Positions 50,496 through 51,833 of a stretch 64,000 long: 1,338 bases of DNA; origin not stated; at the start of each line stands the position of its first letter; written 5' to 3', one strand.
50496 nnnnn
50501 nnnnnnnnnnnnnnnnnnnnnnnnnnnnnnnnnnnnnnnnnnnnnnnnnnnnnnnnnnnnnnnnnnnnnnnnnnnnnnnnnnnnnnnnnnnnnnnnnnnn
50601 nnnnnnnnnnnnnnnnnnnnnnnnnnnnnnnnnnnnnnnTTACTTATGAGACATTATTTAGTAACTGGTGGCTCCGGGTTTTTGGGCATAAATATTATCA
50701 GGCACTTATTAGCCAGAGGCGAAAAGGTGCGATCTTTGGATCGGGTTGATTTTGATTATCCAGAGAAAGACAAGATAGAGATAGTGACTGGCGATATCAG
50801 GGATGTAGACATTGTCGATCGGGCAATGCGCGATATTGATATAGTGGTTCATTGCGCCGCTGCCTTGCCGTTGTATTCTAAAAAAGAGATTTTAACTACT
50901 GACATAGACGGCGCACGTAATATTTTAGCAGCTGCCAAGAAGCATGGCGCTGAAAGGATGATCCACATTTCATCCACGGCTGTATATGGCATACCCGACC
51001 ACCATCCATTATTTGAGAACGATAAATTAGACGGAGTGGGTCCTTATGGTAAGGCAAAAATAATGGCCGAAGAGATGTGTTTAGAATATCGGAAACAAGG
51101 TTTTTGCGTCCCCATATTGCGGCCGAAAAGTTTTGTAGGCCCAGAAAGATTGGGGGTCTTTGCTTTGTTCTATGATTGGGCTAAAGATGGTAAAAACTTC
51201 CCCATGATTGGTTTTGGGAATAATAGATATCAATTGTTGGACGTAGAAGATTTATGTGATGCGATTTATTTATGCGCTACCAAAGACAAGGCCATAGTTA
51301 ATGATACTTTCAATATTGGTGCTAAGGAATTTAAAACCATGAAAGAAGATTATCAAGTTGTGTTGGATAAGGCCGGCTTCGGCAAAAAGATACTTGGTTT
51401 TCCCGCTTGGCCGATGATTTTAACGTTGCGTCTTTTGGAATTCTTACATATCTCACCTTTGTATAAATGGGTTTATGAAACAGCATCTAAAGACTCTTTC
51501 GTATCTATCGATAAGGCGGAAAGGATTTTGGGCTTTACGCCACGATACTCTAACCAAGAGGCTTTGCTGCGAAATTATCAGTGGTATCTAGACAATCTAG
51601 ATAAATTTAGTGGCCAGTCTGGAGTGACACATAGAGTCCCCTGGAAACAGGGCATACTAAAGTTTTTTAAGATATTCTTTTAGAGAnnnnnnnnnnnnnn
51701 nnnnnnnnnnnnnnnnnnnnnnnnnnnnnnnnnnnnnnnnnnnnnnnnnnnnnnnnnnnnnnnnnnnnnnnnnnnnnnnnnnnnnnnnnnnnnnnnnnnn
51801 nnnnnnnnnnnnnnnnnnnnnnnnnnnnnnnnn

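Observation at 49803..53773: Mycobacterial-type lipid-linked pentose donor module (DPPR synthase homologue + SDR + phosphatase + GT-C) in a CPR-like genome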

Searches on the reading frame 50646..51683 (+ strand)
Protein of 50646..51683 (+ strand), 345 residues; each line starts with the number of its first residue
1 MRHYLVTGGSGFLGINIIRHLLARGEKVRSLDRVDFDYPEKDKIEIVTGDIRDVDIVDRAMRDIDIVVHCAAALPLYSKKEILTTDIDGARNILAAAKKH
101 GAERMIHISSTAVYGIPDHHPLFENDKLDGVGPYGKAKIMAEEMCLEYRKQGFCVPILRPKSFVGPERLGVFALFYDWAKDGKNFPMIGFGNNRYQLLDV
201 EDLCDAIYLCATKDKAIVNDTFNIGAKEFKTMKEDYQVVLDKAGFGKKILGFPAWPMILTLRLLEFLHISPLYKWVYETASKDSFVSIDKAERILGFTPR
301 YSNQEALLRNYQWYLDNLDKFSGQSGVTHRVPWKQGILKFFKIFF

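Call 3: search_protein_families(library=pfam, proteins=[window:50646-51683:+], max_evalue=0.01)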
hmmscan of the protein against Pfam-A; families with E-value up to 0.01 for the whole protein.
window:50646-51683:+ (345 aa): 9 families
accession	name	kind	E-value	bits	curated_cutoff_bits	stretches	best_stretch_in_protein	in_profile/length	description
PF01370.27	Epimerase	-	4.1e-42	144.7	20.9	1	5-225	2-240/240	NAD dependent epimerase/dehydratase family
PF16363.11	GDP_Man_Dehyd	-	1.8e-24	87.3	27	1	5-303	1-325/332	GDP-mannose 4,6 dehydratase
PF01073.25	3Beta_HSD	-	4.3e-23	82.2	22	1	5-212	1-230/280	3-beta hydroxysteroid dehydrogenase/isomerase family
PF13460.12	NAD_binding_10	-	8.8e-17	62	27.2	1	8-163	1-146/184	NAD(P)H-binding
PF07993.18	NAD_binding_4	-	1.5e-15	57.5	20.1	1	40-166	59-210/258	Male sterility protein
PF04321.23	RmlD_sub_bind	-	6.1e-12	45.6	27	1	4-151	3-142/287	RmlD substrate binding domain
PF02719.21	Polysacc_synt_2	-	6.5e-09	35.8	20.2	1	5-110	2-128/293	Polysaccharide biosynthesis protein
PF05368.20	NmrA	-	5.5e-05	23.3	27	1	5-107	6-104/298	NmrA-like family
PF08659.16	KR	-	0.0083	16.5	22.6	0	4-27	3-26/180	KR domain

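Call 4: search_protein_families(library=ncbifam, proteins=[window:50646-51683:+], max_evalue=0.01)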
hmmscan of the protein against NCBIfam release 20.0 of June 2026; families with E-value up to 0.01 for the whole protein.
window:50646-51683:+ (345 aa): 31 families (the best 25 are shown)
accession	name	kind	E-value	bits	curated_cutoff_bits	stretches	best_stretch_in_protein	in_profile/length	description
TIGR03466.1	HpnA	hypoth_equivalog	4.2e-34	117.9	367.65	1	4-316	3-323/327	hopanoid-associated sugar epimerase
TIGR04180.1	EDH_00030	hypoth_equivalog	3.4e-27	95.3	475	1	5-228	2-241/297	NAD-dependent 4,6-dehydratase LegB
TIGR01181.1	dTDP_gluc_dehyt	equivalog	1.3e-25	90.2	365.1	1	4-318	2-315/321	dTDP-glucose 4,6-dehydratase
NF042422.1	oxyalk_red_OleD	equivalog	3e-25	89.3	580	1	4-311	3-325/329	2-alkyl-3-oxoalkanoate reductase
NF042423.1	oxyalk_red_Shew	equivalog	2.6e-21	76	580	1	2-173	9-184/331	2-alkyl-3-oxoalkanoate reductase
TIGR01179.1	galE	equivalog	5e-19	68.3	262.3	1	5-159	3-172/332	UDP-glucose 4-epimerase GalE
NF052578.1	StrlDmthSdmBMthl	equivalog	1e-18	68.2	600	1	5-222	4-225/328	sterol demethylase protein SdmB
NF043036.1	ErythonDh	equivalog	4.3e-16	59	325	1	5-154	4-169/321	D-erythronate dehydrogenase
NF005539.0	PRK07201.1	equivalog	3.5e-15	55.8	549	1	3-170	2-184/657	SDR family oxidoreductase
TIGR01746.1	Thioester-redct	subfamily_domain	2.3e-13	50.1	213.35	1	37-172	57-204/371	thioester reductase domain-containing protein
NF004520.0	PRK05865.1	equivalog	2.9e-12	45.3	1509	1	5-112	4-105/854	sugar epimerase family protein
TIGR03589.1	PseB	equivalog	3.2e-12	46.1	407.75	1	4-110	7-125/324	UDP-N-acetylglucosamine 4,6-dehydratase (inverting)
NF007582.0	PRK10217.1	equivalog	9.8e-11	41.3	698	1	1-317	1-334/355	dTDP-glucose 4,6-dehydratase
NF041293.1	G6PDh_Azf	equivalog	1.7e-10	40.7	400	1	4-113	5-118/252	NAD-dependent glucose-6-phosphate dehydrogenase Azf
TIGR02622.1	CDP_4_6_dhtase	equivalog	2.9e-10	39.8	278.45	1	4-180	7-199/352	CDP-glucose 4,6-dehydratase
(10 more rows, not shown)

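Call 6: search_solved_structures(query=window:50646-51683:+, max_evalue=0.00001, show_alignments=0)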
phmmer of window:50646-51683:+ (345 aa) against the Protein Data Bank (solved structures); distinct sequences matched with E-value up to 0.00001: 94 (the best 60 are shown).
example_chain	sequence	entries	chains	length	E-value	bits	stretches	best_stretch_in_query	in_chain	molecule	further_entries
8rdg_A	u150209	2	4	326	5.8e-22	81.6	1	4-244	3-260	SDR family NAD(P)-dependent oxidoreductase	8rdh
8rdi_A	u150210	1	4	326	2.1e-21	79.7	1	4-244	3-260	SDR family NAD(P)-dependent oxidoreductase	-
1r6d_A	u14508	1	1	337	6.4e-21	78.1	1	4-244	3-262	TDP-glucose-4,6-dehydratase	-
1r66_A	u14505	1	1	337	9.9e-21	77.5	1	4-244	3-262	TDP-glucose-4,6-dehydratase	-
6pmh_A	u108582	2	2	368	1.4e-19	73.8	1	4-319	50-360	UDP-glucose 4-epimerase related protein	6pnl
2hun_A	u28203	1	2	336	2.1e-19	73.1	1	4-250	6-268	336aa long hypothetical dTDP-glucose 4,6-dehydratase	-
3wj7_A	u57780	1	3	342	3.1e-17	66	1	5-313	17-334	Putative oxidoreductase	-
6wjb_A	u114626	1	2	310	1.7e-16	63.6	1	4-232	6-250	NAD-dependent epimerase/dehydratase family protein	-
6vlo_A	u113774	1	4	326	9.8e-16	61.1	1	1-245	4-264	Putative dTDP-D-glucose 4,6-dehydratase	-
6jkg_A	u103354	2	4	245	1.5e-15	60.5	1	5-213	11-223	Sterol-4-alpha-carboxylate 3-dehydrogenase, decarboxylating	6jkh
6wj9_A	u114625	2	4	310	1.6e-15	60.4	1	4-232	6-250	NAD-dependent epimerase/dehydratase family protein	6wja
6bi4_A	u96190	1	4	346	3.6e-15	59.2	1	3-250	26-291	dTDP-glucose 4,6-dehydratase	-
4lk3_A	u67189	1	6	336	4.3e-15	59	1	3-249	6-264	UDP-glucuronic acid decarboxylase 1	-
4m55_A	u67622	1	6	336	8.2e-15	58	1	3-249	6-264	UDP-glucuronic acid decarboxylase 1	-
4gll_A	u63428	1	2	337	8.2e-15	58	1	3-249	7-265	UDP-glucuronic acid decarboxylase 1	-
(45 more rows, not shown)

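Call 28: find_homologous_proteins(query=window:50646-51683:+, max_evalue=1e-20)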
Query window:50646-51683:+ (345 aa): 8000 proteins with E <= 1e-20 among 8000 candidates; the best 120 are listed.
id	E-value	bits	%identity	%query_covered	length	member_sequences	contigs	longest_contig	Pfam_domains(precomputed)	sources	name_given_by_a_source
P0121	5.5e-236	800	100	100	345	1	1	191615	PF04321.24,PF16363.12,PF02719.22,PF01073.26,PF07993.19,PF13460.13,PF01370.28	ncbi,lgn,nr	ncbi:MAG: NAD-dependent epimerase/dehydratase family protein [bacterium]|nr:NAD-dependent epimerase/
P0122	6.0e-232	787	98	100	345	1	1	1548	PF04321.24,PF16363.12,PF02719.22,PF01073.26,PF07993.19,PF13460.13,PF01370.28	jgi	jgi:nucleoside-diphosphate-sugar epimerase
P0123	6.6e-187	639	77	100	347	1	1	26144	PF04321.24,PF16363.12,PF02719.22,PF01073.26,PF07993.19,PF13460.13,PF01370.28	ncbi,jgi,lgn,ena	ncbi:MAG: NAD(P)-dependent oxidoreductase [Candidatus Gracilibacteria bacterium]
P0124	8.9e-187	639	79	100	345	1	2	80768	PF04321.24,PF16363.12,PF02719.22,PF05368.20,PF01073.26,PF07993.19,PF13460.13,PF01370.28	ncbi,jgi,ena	jgi:nucleoside-diphosphate-sugar epimerase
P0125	2.7e-185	634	75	100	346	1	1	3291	PF04321.24,PF16363.12,PF02719.22,PF05368.20,PF01073.26,PF07993.19,PF13460.13,PF01370.28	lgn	-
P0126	2.8e-185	634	77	100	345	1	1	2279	PF04321.24,PF16363.12,PF02719.22,PF01073.26,PF07993.19,PF13460.13,PF01370.28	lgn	-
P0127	2.9e-185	634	77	100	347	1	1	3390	PF04321.24,PF16363.12,PF02719.22,PF01073.26,PF07993.19,PF13460.13,PF01370.28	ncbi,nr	ncbi:MAG: epimerase [Flavobacterium sp.]|nr:epimerase [Flavobacterium sp.]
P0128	3.7e-185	633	76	100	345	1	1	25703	PF04321.24,PF16363.12,PF02719.22,PF01073.26,PF07993.19,PF13460.13,PF01370.28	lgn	-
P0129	1.6e-184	631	76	100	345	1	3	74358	PF04321.24,PF16363.12,PF02719.22,PF01073.26,PF07993.19,PF13460.13,PF01370.28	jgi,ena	-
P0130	2.7e-184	630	78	99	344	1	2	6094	PF04321.24,PF16363.12,PF02719.22,PF01073.26,PF07993.19,PF13460.13,PF01370.28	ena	-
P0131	4.7e-184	630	77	100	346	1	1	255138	PF04321.24,PF16363.12,PF02719.22,PF01073.26,PF07993.19,PF13460.13,PF01370.28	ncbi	-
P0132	8.6e-184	629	75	100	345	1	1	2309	PF04321.24,PF16363.12,PF02719.22,PF01073.26,PF07993.19,PF13460.13,PF01370.28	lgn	-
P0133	1.5e-183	628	76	100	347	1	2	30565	PF04321.24,PF16363.12,PF02719.22,PF01073.26,PF07993.19,PF13460.13,PF01370.28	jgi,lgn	-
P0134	5.6e-183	626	76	100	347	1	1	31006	PF04321.24,PF16363.12,PF02719.22,PF01073.26,PF07993.19,PF13460.13,PF01370.28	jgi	-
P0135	1.1e-182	625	74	100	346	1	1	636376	PF04321.24,PF16363.12,PF02719.22,PF05368.20,PF01073.26,PF07993.19,PF13460.13,PF01370.28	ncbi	-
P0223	2.9e-177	607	75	99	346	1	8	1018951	PF04321.24,PF16363.12,PF02719.22,PF05368.20,PF01073.26,PF07993.19,PF13460.13,PF01370.28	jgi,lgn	jgi:nucleoside-diphosphate-sugar epimerase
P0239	6.8e-177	606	74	100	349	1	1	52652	PF04321.24,PF16363.12,PF02719.22,PF01073.26,PF07993.19,PF13460.13,PF01370.28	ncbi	ncbi:MAG: NAD-dependent epimerase/dehydratase family protein [Chloroflexota bacterium]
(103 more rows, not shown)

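Call 29: search_dna_similar(query=window:50646-51683:+, collection=plasmids, mode=protein, max_rows=25)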
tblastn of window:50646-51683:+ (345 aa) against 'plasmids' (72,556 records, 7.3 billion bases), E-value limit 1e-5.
Records with a match: 1811; places in all: 2949; records where one place covers at least 80% of the query: 1136.
Best place of each record, by identity: <60% 1811.
By first word of the organism name: Rhizobium 214; Bacillus 148; Streptomyces 135; Sinorhizobium 131; Pseudosulfitobacter 93; Phaeobacter 58; Azospirillum 51; Escherichia 48; Priestia 41; Lactiplantibacillus 35; and 245 more.
By predicted mobility (MOB-suite, as given by PLSDB): non-mobilizable 1315; mobilizable 252; conjugative 244.
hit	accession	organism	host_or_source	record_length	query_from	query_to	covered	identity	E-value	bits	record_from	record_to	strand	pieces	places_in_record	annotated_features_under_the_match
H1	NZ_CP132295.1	Natronococcus sp. AD-5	cell culture,sediment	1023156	5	342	98%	52.8%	4e-108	353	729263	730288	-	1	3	record has no annotation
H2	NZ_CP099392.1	Natronococcus sp. CG52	cell culture,salt lake sediment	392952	5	342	98%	51.3%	4e-104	342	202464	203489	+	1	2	NAD(P)-dependent oxidoreductase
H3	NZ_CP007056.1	Halostagnicola larsenii XH-48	-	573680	5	342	98%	49.9%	3e-102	337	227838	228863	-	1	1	NAD(P)-dependent oxidoreductase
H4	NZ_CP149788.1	Haloterrigena sp. KLK7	cell culture,salt lake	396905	5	342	98%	49.7%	1e-101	335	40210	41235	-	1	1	NAD-dependent epimerase/dehydratase family protein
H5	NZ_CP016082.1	Streptomyces sp. SAT1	Adenophora trachelioides Maxim.,single ...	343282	1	345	100%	41.6%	1e-85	288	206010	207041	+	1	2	NAD-dependent epimerase/dehydratase family protein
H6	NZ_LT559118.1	Nonomuraea gerenzanensis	-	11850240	2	345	100%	41.2%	8e-84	283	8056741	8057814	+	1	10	none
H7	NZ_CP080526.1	Mesorhizobium sp. AR07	Oxytropis sp.,Cell culture,root nodule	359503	5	340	97%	35.3%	5e-56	203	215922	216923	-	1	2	NAD-dependent epimerase/dehydratase family protein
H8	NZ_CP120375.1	Sinorhizobium garamanticum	Argyrolobium uniflorum,Cell culture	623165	5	340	97%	34.7%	2e-56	204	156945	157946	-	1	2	NAD-dependent epimerase/dehydratase family protein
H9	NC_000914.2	Sinorhizobium fredii NGR234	-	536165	1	341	99%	33.9%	4e-53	195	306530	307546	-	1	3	NAD-dependent epimerase/dehydratase family protein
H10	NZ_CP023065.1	Sinorhizobium sp. CCBAU 05631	G.max,nodule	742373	1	341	99%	33.6%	1e-52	194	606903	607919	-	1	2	NAD-dependent epimerase/dehydratase family protein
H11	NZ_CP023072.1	Sinorhizobium fredii CCBAU 83666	G.max,nodule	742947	1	340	99%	33.7%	2e-51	190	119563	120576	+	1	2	NAD-dependent epimerase/dehydratase family protein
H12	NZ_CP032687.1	Rhizobium sp. CCGE531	Phaseolus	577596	5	340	97%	33.5%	4e-55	201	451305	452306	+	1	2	NAD-dependent epimerase/dehydratase family protein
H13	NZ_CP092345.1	Rhizobium gallicum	Phaseolus vulgaris,Cell culture,nodule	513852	5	340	97%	33.5%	1e-50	188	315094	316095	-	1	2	NAD-dependent epimerase/dehydratase family protein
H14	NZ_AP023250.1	Mesorhizobium sp. 131-2-5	Lotus japonicus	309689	5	340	97%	32.8%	5e-52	192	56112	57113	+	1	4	NAD-dependent epimerase/dehydratase family protein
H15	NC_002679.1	Mesorhizobium japonicum MAFF 303099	-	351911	5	340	97%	32.8%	5e-52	192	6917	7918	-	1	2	NAD-dependent epimerase/dehydratase family protein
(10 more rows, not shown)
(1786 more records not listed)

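Call 31: get_annotated_region(hit=H12, flank=9000)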
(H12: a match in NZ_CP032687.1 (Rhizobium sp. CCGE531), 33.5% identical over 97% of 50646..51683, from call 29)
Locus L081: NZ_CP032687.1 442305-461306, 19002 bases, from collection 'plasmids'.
description: Rhizobium sp. CCGE531 plasmid pRCCGE531b, complete sequence
organism: Rhizobium sp. CCGE531 (NCBI taxid 2364271)
taxonomy: Bacteria; Pseudomonadota; Alphaproteobacteria; Hyphomicrobiales; Rhizobiaceae; Rhizobium; Rhizobium sp. CCGE531
host: -; source: Phaseolus; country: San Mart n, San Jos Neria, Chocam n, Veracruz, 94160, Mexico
typing (MOB-suite, as given by PLSDB): conjugative; relaxase MOBQ; mating-pair formation MPF_T
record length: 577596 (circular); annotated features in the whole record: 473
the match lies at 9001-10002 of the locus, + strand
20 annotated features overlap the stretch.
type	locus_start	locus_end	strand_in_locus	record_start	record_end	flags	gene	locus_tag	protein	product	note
CDS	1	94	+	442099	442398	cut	-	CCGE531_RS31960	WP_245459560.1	hypothetical protein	-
CDS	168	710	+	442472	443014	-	-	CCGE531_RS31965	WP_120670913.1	hypothetical protein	-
CDS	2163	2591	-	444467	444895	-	-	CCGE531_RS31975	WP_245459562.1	hypothetical protein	-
CDS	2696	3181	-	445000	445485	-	-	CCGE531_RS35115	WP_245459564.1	hypothetical protein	-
CDS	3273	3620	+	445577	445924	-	-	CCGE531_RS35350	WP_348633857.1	hypothetical protein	-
CDS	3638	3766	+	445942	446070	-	-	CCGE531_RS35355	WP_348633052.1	hypothetical protein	-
CDS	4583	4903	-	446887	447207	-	-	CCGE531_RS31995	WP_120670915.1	hypothetical protein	-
CDS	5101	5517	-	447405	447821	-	-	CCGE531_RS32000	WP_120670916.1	multiubiquitin domain-containing protein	-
CDS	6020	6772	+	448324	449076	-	-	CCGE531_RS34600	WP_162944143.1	hypothetical protein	-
CDS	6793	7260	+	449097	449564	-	-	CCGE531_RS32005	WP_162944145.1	hypothetical protein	-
CDS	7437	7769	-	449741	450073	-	-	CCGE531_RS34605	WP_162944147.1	hypothetical protein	-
CDS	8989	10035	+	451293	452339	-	-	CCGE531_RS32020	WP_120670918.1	NAD-dependent epimerase/dehydratase family protein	-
CDS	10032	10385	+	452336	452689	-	-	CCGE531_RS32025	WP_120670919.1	SMR family transporter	-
CDS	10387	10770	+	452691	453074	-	-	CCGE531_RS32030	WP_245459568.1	hypothetical protein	-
CDS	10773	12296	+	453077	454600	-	-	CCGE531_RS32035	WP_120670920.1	GMC family oxidoreductase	-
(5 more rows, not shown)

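Call 32: get_annotated_region(hit=H2, flank=8000)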
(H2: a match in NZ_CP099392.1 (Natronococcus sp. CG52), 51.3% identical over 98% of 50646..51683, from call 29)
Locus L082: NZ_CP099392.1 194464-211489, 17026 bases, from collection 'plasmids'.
description: Natronococcus sp. CG52 plasmid unnamed1, complete sequence
organism: Natronococcus sp. CG52 (NCBI taxid 2951804)
taxonomy: Archaea; Euryarchaeota; Halobacteria; Halobacteriales; Natrialbaceae; Natronococcus; Natronococcus sp. CG52
host: -; source: cell culture,salt lake sediment; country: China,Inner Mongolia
typing (MOB-suite, as given by PLSDB): non-mobilizable
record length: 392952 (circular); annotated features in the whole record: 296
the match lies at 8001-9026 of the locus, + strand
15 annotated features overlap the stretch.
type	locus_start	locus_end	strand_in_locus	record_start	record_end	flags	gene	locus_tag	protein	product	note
CDS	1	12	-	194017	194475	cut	-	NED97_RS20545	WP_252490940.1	GAF domain-containing protein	-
CDS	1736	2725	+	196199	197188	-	-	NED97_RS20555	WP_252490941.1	asparaginase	-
CDS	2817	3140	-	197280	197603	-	-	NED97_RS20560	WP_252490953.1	hypothetical protein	-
CDS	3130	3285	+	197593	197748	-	-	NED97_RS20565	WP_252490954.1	hypothetical protein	-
CDS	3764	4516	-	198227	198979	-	-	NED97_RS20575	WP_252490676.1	YqcI/YcgG family protein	-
CDS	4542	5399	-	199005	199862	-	cysC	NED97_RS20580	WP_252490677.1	adenylyl-sulfate kinase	GO:0006790 - sulfur compound metabolic process [Evidence IEA]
CDS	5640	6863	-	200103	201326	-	-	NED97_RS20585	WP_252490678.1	sulfotransferase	-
CDS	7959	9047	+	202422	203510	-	-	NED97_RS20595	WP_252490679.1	NAD(P)-dependent oxidoreductase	-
CDS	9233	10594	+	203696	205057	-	-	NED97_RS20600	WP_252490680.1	DolP-mannose mannosyltransferase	GO:0035269 - protein O-linked mannosylation [Evidence IEA]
CDS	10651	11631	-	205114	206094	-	-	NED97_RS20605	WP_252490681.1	lysylphosphatidylglycerol synthase transmembrane domain-containing protein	-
CDS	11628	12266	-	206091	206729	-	-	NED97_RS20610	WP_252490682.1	PHP domain-containing protein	-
CDS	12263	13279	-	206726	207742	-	-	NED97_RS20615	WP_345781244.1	UbiA prenyltransferase family protein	-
CDS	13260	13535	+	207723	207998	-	-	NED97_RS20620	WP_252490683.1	hypothetical protein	-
CDS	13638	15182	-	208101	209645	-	-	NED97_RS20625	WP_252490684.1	glycosyltransferase family 39 protein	-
CDS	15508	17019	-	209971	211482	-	-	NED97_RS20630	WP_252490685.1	ATP-binding protein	-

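Call 33: get_annotated_region(hit=H5, flank=8000)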
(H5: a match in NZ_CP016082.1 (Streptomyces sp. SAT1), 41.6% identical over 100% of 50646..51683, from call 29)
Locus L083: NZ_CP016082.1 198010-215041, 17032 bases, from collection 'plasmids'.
description: Streptomyces sp. SAT1 plasmid unnamed2, complete sequence
organism: Streptomyces sp. SAT1 (NCBI taxid 1849967)
taxonomy: Bacteria; Actinomycetota; Actinomycetes; Kitasatosporales; Streptomycetaceae; Streptomyces; Streptomyces sp. SAT1
host: -; source: Adenophora trachelioides Maxim.,single colony; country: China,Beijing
typing (MOB-suite, as given by PLSDB): non-mobilizable
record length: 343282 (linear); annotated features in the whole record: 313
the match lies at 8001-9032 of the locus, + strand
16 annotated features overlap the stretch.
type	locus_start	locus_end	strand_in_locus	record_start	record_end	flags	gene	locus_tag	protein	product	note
CDS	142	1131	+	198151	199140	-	-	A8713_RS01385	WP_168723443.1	alpha/beta hydrolase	-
CDS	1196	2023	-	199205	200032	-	-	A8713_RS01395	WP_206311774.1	DUF1206 domain-containing protein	-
CDS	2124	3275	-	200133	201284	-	-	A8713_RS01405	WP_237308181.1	ADP-ribosylglycohydrolase family protein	-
CDS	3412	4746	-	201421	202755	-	-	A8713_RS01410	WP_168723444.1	aspartate aminotransferase family protein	-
CDS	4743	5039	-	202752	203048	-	-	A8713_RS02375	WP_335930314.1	DUF6309 family protein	-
CDS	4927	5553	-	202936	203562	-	-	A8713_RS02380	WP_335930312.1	DUF6309 family protein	-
CDS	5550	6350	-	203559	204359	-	-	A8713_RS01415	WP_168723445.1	phytanoyl-CoA dioxygenase family protein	-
CDS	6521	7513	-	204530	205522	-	-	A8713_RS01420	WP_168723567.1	aldo/keto reductase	-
CDS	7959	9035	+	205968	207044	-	-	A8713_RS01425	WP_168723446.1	NAD-dependent epimerase/dehydratase family protein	-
CDS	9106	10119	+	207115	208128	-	-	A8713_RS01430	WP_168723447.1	UbiA prenyltransferase family protein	-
CDS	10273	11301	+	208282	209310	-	-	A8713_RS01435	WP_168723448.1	glycosyltransferase family 2 protein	-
CDS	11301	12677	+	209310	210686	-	-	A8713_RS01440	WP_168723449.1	endonuclease/exonuclease/phosphatase family protein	-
CDS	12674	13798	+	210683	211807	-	-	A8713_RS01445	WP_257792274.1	glycosyltransferase family 2 protein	-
CDS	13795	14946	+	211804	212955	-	-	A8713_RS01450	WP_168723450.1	lysylphosphatidylglycerol synthase domain-containing protein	-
CDS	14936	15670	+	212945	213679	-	-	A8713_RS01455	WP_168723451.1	polysaccharide deacetylase family protein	-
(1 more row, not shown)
